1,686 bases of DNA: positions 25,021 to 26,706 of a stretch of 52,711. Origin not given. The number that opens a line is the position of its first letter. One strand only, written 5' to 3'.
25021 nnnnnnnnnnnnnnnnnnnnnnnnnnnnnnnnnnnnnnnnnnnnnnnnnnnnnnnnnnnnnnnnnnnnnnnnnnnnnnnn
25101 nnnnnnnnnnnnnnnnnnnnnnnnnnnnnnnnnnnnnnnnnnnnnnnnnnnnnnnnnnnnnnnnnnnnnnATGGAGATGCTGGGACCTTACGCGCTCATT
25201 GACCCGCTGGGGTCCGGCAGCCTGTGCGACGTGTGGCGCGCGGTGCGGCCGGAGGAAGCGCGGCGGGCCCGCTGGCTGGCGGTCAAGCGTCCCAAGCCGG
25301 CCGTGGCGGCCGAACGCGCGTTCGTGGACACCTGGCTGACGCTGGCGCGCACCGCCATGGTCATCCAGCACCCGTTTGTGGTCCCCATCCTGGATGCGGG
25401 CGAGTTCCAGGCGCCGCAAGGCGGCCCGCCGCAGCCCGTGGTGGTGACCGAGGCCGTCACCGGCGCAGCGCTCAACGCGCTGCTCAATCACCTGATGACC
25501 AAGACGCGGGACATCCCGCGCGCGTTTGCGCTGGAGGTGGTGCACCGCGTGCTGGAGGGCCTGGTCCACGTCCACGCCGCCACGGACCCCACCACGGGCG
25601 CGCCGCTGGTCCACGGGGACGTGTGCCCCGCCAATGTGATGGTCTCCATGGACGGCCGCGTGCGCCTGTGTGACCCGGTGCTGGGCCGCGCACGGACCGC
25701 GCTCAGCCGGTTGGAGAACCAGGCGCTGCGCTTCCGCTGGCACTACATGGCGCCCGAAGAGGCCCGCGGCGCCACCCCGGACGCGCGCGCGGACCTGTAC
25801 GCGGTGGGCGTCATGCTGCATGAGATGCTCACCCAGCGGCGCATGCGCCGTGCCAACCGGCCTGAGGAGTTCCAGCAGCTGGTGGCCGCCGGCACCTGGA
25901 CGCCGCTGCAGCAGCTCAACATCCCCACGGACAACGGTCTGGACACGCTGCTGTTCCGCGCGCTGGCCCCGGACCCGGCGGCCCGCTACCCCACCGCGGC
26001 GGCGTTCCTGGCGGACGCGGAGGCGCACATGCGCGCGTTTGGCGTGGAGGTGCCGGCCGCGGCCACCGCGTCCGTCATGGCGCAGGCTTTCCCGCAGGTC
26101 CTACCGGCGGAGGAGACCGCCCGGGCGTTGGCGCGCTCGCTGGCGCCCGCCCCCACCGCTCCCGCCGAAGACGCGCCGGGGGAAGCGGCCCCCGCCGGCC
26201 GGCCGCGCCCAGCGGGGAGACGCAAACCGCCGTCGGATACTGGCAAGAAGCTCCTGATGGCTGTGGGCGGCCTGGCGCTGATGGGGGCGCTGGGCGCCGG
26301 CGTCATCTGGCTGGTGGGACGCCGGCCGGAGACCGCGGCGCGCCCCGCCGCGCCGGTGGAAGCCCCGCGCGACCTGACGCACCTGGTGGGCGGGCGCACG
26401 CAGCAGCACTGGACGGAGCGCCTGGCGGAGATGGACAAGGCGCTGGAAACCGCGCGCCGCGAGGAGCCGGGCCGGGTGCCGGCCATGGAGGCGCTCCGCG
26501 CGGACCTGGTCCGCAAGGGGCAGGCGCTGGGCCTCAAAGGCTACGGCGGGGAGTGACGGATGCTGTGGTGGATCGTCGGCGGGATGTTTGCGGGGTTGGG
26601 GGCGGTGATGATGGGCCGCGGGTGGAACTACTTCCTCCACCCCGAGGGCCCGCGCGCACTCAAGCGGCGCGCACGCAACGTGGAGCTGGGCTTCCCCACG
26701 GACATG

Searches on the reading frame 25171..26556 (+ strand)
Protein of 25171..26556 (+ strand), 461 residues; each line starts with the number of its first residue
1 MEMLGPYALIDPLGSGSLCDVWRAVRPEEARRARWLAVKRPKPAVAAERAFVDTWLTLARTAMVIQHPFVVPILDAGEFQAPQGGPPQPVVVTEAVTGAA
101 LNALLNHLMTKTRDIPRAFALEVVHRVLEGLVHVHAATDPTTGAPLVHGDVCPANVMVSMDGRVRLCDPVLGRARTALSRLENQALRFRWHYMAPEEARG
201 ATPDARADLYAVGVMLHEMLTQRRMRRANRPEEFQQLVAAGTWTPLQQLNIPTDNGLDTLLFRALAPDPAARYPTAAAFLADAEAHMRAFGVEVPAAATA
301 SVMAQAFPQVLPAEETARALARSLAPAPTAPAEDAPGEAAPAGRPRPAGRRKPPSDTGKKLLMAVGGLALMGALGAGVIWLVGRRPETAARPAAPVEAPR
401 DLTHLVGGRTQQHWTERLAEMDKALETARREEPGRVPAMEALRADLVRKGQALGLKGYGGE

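Call 34: search_protein_families(library=pfam, proteins=[window:25171-26556:+], max_evalue=0.001)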
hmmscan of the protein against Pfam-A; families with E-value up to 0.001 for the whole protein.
window:25171-26556:+ (461 aa): 2 families
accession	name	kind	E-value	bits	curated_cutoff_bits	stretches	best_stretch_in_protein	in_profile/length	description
PF00069.31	Pkinase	-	1.7e-18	67.4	31.7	1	8-272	2-251/263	Protein kinase domain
PF07714.23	PK_Tyr_Ser-Thr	-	2.1e-16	60.5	23.1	1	10-241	4-220/258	Protein tyrosine and serine/threonine kinase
